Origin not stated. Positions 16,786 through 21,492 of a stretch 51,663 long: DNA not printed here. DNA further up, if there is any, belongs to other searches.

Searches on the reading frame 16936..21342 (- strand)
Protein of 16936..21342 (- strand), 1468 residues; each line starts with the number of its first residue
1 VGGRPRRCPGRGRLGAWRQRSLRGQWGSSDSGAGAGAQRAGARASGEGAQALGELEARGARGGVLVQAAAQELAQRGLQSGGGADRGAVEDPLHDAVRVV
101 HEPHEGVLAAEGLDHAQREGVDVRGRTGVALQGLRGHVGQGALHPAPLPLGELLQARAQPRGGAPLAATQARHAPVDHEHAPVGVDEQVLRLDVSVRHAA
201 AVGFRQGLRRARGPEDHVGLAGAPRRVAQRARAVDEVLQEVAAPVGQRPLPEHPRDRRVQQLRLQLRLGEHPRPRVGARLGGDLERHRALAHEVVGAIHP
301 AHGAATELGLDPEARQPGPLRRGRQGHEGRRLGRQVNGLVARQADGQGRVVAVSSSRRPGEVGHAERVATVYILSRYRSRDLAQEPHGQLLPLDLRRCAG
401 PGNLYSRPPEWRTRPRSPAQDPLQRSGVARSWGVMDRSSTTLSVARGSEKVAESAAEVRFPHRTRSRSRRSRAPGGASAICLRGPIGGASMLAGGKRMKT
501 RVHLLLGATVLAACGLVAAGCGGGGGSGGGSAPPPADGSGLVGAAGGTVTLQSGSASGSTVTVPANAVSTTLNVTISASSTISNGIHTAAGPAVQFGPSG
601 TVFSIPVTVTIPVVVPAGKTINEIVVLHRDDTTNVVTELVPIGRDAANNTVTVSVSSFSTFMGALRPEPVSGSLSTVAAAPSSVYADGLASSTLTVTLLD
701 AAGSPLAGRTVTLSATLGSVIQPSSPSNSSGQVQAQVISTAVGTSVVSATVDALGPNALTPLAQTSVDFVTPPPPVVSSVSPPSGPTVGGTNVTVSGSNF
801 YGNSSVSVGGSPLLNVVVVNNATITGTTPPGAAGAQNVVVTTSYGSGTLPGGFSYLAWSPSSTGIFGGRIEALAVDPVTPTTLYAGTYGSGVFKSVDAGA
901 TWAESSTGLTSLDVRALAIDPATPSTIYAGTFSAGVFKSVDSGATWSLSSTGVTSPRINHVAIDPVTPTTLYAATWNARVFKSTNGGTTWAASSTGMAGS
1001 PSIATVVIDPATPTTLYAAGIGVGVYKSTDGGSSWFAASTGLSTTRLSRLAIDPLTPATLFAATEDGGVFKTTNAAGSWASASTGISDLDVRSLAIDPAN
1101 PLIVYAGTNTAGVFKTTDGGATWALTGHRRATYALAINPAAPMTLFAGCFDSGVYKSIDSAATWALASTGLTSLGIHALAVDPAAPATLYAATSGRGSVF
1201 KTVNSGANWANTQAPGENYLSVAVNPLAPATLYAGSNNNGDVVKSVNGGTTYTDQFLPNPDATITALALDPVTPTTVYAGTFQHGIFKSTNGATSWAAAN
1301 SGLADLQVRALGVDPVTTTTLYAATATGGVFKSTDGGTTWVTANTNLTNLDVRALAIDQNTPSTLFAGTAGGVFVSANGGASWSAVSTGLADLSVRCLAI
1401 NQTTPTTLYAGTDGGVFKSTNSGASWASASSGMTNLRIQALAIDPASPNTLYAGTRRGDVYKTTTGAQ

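Call 75: search_protein_families(library=pfam, proteins=[window:16936-21342:-], max_evalue=0.001)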
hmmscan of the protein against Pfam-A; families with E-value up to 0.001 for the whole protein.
window:16936-21342:- (1468 aa): 7 families
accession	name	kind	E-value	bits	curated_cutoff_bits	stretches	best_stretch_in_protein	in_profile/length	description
PF15902.12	Sortilin-Vps10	-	6e-30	104.8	33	2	1025-1128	3-114/446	Sortilin, neurotensin receptor 3,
PF02369.22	Big_1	-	9.4e-14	51.7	34.9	1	675-752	2-81/93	Bacterial Ig-like domain (group 1)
PF09134.16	Invasin_D3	-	1.2e-12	48.7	33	1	673-753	3-84/98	Invasin, domain 3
PF01833.30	TIG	-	3.1e-12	46.8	20.9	1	775-855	1-84/84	IPT/TIG domain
PF14870.12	PSII_BNR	-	4.1e-07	30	27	1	1326-1429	36-140/303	Photosynthesis system II assembly factor YCF48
PF00791.26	ZU5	-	2.6e-05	24.8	21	1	539-628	2-95/97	ZU5 domain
PF02012.26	BNR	-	3.3e-05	23.7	27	0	1332-1340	2-10/12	BNR/Asp-box repeat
